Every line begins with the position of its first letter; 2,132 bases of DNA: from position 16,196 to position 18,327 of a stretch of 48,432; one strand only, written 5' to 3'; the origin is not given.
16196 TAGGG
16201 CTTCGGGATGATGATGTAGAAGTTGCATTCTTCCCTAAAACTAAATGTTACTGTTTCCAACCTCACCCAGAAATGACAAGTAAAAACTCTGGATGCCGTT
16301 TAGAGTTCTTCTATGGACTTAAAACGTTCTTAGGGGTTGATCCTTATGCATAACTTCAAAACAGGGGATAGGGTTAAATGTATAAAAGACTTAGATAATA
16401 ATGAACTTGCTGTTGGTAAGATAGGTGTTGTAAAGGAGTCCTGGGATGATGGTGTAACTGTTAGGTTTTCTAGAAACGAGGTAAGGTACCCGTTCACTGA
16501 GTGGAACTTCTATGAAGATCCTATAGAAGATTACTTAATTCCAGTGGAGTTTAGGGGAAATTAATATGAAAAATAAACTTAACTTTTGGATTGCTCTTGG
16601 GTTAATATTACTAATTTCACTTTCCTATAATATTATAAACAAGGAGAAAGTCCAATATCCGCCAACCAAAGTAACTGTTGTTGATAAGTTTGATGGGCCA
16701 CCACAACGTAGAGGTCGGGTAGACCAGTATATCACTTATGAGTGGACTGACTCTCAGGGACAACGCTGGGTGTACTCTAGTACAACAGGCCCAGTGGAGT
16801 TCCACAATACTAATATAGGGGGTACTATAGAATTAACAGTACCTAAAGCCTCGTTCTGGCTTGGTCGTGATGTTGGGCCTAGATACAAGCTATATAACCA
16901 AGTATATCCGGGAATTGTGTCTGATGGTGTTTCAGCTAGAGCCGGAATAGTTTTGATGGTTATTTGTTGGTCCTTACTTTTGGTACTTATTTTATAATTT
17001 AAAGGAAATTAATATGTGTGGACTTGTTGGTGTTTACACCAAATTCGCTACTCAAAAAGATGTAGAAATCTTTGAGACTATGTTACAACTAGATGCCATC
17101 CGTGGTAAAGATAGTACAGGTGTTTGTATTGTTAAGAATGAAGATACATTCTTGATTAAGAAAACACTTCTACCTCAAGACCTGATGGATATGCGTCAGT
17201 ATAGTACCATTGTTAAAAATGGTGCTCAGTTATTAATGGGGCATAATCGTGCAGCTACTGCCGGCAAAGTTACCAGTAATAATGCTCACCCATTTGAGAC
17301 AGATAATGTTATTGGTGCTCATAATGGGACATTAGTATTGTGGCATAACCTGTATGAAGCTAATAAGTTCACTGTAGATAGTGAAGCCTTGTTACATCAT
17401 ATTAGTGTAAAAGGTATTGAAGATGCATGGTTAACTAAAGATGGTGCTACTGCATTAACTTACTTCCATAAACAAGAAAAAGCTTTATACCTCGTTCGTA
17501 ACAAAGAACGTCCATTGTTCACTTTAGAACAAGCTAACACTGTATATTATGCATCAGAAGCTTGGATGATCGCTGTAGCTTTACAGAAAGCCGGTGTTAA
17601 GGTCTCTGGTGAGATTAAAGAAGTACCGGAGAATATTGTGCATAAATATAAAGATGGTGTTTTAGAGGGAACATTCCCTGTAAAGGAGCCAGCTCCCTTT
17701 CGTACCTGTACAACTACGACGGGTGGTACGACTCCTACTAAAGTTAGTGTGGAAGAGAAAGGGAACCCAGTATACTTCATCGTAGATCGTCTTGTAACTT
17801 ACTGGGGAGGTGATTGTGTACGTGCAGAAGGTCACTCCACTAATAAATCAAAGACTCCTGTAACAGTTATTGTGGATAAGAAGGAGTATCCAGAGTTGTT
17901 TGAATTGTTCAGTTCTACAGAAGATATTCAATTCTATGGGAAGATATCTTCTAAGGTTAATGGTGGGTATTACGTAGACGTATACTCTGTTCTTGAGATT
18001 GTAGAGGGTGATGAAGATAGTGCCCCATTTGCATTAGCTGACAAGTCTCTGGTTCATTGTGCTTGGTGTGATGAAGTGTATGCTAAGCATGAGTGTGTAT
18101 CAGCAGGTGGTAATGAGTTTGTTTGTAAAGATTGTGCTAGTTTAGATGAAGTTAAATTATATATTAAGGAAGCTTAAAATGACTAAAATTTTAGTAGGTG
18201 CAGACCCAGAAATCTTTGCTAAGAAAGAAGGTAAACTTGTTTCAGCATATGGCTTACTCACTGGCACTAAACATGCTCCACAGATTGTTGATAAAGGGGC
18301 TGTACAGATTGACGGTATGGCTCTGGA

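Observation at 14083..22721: Promoter-led module with five amide-bond enzymes and many tiny ORFs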

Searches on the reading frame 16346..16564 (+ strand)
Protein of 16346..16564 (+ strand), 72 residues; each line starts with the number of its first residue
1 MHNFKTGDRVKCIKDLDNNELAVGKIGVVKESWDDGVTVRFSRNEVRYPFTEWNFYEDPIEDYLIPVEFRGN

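Call 37: search_protein_families(library=phrogs, max_evalue=0.01, proteins=[window:16346-16564:+])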
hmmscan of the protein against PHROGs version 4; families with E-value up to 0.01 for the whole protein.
window:16346-16564:+ (72 aa): 4 families
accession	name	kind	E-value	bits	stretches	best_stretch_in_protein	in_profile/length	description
phrog_22041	-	unknown function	1.3e-05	25.9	1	1-42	1-42/77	-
phrog_20971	-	unknown function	0.0001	23.2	1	1-45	1-52/66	-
phrog_7871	-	unknown function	0.0004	21.4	1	1-47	1-56/73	-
phrog_4317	-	unknown function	0.0029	17.9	1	1-68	206-279/455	-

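Call 38: search_protein_families(library=pfam, max_evalue=1, proteins=[window:16346-16564:+])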
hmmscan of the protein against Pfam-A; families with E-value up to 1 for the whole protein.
window:16346-16564:+ (72 aa): 1 family
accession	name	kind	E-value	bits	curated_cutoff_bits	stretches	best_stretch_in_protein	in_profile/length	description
PF16277.11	DUF4926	-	0.031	14.1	29.1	1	8-42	3-38/57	Domain of unknown function (DUF4926)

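Call 66: search_solved_structures(query=A4, max_evalue=10, show_alignments=3)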
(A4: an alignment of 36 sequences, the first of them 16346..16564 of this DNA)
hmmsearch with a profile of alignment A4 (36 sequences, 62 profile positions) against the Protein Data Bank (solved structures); distinct sequences matched with E-value up to 10: 71 (the best 60 are shown).
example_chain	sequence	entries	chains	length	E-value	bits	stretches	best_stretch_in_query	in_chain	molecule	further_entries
9l8y_A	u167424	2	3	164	0.0012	22.8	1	5-55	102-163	E3 ubiquitin-protein ligase HERC2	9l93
8crx_t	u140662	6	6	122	0.0037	21.3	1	1-41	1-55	50S ribosomal protein L24 | Large ribosomal subunit protein uL24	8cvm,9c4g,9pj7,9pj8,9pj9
6pnj_E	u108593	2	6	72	0.0096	20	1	9-56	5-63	Photosystem I reaction center subunit IV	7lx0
2dd4_A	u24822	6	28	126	0.019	19.1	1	2-38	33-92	Thiocyanate hydrolase alpha subunit | Thiocyanate hydrolase subunit alpha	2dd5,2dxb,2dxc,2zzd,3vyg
6fos_E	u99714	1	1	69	0.054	17.6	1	5-53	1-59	Photosystem I iron-sulfur center subunit VII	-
5mmi_V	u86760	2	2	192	0.059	17.5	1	3-40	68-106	plastid ribosomal protein uL24c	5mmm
8jvz_A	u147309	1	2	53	0.06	17.4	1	6-39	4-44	mkaL2_v1_SH3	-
4v8m_BU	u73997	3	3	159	0.084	17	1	5-56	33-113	60S RIBOSOMAL PROTEIN L21E, PUTATIVE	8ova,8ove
6v39_T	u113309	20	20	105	0.089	16.9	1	3-39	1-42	50S ribosomal protein L24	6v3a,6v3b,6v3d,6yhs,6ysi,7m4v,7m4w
7w8l_B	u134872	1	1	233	0.089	16.9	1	4-56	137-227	Cobalt-containing nitrile hydratase subunit beta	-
7w8m_B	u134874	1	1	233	0.089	16.9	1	4-56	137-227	Cobalt-containing nitrile hydratase subunit beta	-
3vyh_B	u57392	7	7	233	0.089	16.9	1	4-56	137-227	Cobalt-containing nitrile hydratase subunit beta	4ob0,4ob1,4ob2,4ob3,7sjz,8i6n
9d6k_B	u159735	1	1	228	0.093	16.8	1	4-56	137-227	Cobalt-containing nitrile hydratase subunit beta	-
9d6j_B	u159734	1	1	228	0.1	16.7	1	4-56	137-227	Cobalt-containing nitrile hydratase subunit beta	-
1ire_B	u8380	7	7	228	0.11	16.6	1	4-56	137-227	Nitrile Hydratase | Nitrile Hydratase beta subunit | Cobalt-containing nitrile hydratase subunit beta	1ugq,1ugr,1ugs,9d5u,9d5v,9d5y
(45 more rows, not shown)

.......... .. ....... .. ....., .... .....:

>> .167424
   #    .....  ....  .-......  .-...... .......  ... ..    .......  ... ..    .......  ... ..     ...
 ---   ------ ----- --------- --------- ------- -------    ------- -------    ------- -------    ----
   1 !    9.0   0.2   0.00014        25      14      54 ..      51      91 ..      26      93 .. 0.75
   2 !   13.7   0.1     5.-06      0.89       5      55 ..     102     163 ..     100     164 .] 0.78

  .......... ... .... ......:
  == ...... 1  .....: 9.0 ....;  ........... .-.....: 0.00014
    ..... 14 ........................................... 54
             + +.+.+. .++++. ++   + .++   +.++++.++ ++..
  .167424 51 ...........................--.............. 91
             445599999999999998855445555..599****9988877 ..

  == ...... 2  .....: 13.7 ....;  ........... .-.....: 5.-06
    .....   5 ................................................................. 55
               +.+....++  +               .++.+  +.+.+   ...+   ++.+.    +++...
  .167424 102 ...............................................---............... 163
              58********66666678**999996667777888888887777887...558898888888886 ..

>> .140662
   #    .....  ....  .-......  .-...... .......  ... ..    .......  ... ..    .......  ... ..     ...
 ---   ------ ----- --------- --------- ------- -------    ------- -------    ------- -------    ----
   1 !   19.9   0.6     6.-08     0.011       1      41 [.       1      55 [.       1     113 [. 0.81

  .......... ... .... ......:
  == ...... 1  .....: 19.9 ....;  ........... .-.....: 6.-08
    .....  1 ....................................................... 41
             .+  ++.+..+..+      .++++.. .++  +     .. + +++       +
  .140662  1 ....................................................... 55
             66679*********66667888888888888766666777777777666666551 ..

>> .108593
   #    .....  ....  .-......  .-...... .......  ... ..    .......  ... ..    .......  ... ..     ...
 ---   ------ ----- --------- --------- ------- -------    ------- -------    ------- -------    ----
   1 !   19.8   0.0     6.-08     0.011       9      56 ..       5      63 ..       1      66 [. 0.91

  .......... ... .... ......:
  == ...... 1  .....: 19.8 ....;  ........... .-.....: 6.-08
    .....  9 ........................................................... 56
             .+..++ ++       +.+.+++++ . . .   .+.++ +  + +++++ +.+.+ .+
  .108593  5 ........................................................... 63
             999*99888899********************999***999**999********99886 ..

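Call 67: search_protein_families(library=pfam, alignment_id=A4, max_evalue=0.1)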
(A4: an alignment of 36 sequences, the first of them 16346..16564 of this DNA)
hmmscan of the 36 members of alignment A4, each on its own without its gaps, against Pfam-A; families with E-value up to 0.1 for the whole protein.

A. member 1, window:16346-16564:+ (72 aa): 1 family
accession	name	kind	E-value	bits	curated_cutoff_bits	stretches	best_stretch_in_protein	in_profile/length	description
PF16277.11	DUF4926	-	0.031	14.1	29.1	1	8-42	3-38/57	Domain of unknown function (DUF4926)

B. families by the number of members that match (of 36 scanned): 14 families
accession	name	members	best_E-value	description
PF18346.7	SH3_15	1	0.00028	Mind bomb SH3 repeat domain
PF11515.14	Cul7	1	0.0003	Mouse development and cellular proliferation protein Cullin-7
PF18129.7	SH3_12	1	0.00097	Xrn1 SH3-like domain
PF07831.19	PYNP_C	1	0.021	Pyrimidine nucleoside phosphorylase C-terminal domain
PF16277.11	DUF4926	1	0.031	Domain of unknown function (DUF4926)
PF01245.26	Ribosomal_L19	1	0.039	Ribosomal protein L19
PF18359.7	Tudor_5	1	0.041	Histone methyltransferase Tudor domain 1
PF21936.2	Pcf11_C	1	0.046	Pcf11, C-terminal domain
PF09873.14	DUF2100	1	0.05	Uncharacterized protein conserved in archaea (DUF2100)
PF02839.19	CBM_5_12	1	0.051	Carbohydrate-binding module family 5/12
PF01054.23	MMTV_SAg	1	0.06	Mouse mammary tumour virus superantigen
PF20260.4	PUA_4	1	0.077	RNA methyltransferase PUA domain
PF24263.1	DUF7464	1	0.089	Domain of unknown function (DUF7464)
PF07653.23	SH3_2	1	0.089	Variant SH3 domain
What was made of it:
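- The SH3-like profile matches KOW, CPH and PsaE-type barrels rather than SH3b cell-wall-binding families (calls 66, 67).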

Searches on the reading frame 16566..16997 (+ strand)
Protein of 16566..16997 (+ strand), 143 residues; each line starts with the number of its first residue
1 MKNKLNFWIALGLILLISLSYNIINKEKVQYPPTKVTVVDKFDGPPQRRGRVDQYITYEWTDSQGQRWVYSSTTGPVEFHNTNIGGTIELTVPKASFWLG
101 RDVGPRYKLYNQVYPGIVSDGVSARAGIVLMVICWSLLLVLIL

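Call 8: search_protein_families(library=pfam, max_evalue=0.01, proteins=[window:16566-16997:+])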
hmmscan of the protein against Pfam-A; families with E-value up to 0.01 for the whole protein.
window:16566-16997:+ (143 aa): 0 families

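Call 12: search_protein_families(library=phrogs, max_evalue=0.001, proteins=[window:16566-16997:+])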
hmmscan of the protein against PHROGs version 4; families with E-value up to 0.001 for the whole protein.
window:16566-16997:+ (143 aa): 0 families

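Call 62: search_protein_families(library=ncbifam, max_evalue=0.01, proteins=[window:16566-16997:+])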
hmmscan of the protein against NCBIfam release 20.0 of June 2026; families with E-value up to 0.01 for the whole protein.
window:16566-16997:+ (143 aa): 0 families
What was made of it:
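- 16566..16997 (+): 143-aa protein with two hydrophobic helices. It is not conserved in relatives and is probably an insertion. No family hit (calls 8, 12, 62).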

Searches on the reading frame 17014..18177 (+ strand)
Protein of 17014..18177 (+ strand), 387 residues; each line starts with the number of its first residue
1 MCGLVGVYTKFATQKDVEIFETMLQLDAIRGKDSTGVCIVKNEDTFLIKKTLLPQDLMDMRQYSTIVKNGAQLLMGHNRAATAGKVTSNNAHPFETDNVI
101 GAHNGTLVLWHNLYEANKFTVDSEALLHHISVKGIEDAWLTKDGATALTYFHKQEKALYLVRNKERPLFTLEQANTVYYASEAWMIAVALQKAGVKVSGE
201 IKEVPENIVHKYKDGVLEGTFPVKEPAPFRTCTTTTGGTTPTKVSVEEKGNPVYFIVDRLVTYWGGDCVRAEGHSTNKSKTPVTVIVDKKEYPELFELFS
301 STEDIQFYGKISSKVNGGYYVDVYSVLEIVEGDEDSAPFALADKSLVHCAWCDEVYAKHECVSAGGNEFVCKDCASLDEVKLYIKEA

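Call 8: search_protein_families(library=pfam, max_evalue=0.01, proteins=[window:17014-18177:+])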
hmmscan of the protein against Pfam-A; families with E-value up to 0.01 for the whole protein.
window:17014-18177:+ (387 aa): 3 families
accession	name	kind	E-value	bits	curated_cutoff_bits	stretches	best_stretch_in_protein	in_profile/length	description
PF13522.11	GATase_6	-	5.1e-14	52.9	27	1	70-182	9-130/130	Glutamine amidotransferase domain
PF13537.11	GATase_7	-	8.3e-06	26.3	25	1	99-183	24-118/123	Glutamine amidotransferase domain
PF13230.11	GATase_4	-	0.0012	18.3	23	1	71-109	71-113/272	Glutamine amidotransferases class-II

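Call 12: search_protein_families(library=phrogs, max_evalue=0.001, proteins=[window:17014-18177:+])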
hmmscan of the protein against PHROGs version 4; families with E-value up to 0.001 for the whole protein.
window:17014-18177:+ (387 aa): 7 families
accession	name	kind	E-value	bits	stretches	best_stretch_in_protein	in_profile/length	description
phrog_4736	-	other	2.1e-63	216.4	1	1-202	1-205/498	L-glutamine-D-fructose-6-phosphate aminotransferase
phrog_18128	-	other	9.9e-60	203.7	1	1-210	1-213/437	aminotransferase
phrog_14519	-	moron, auxiliary metabolic gene and host takeover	2.6e-12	47.6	1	1-218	1-228/295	glutamine amidotransferase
phrog_26846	-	unknown function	4e-10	39.9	1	1-127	1-132/502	-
phrog_13807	-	unknown function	1.8e-09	37.5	1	1-110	1-107/609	-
phrog_16728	-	unknown function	0.00012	22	0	120-189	98-168/579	-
phrog_26360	-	unknown function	0.00018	22.1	0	70-105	61-102/191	-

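Call 62: search_protein_families(library=ncbifam, max_evalue=0.01, proteins=[window:17014-18177:+])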
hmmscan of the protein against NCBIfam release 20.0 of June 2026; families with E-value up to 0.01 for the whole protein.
window:17014-18177:+ (387 aa): 6 families
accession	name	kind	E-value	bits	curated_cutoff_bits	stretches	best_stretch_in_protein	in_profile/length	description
TIGR01134.1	purF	equivalog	1.3e-13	51.1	350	1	2-191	1-204/432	amidophosphoribosyltransferase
NF001484.0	PRK00331.1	subfamily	2e-12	46.3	381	1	1-187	1-199/601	isomerizing glutamine--fructose-6-phosphate transaminase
TIGR01135.1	glmS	equivalog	1.8e-10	40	418.05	1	2-115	1-110/607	glutamine--fructose-6-phosphate transaminase (isomerizing)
TIGR01536.1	asn_synth_AEB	equivalog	7.2e-07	28.6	267.1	1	2-190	1-170/517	asparagine synthase (glutamine-hydrolyzing)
NF010925.0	PRK14345.1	equivalog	0.0035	17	155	1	69-111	44-86/236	lipoyl(octanoyl) transferase LipB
TIGR03442.1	TIGR03442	equivalog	0.0061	15.9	218.65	0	72-113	83-126/251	ergothioneine biosynthesis protein EgtC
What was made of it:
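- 17014..18177 (+): Ntn (class II) glutamine amidotransferase domain (residues 1-~210), a beta-rich region, and a C-terminal CxxC...CxxC zinc ribbon. GATase_6, E 5e-14 (call 8). purF/glmS/asnB N-terminal domain hits (call 62).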
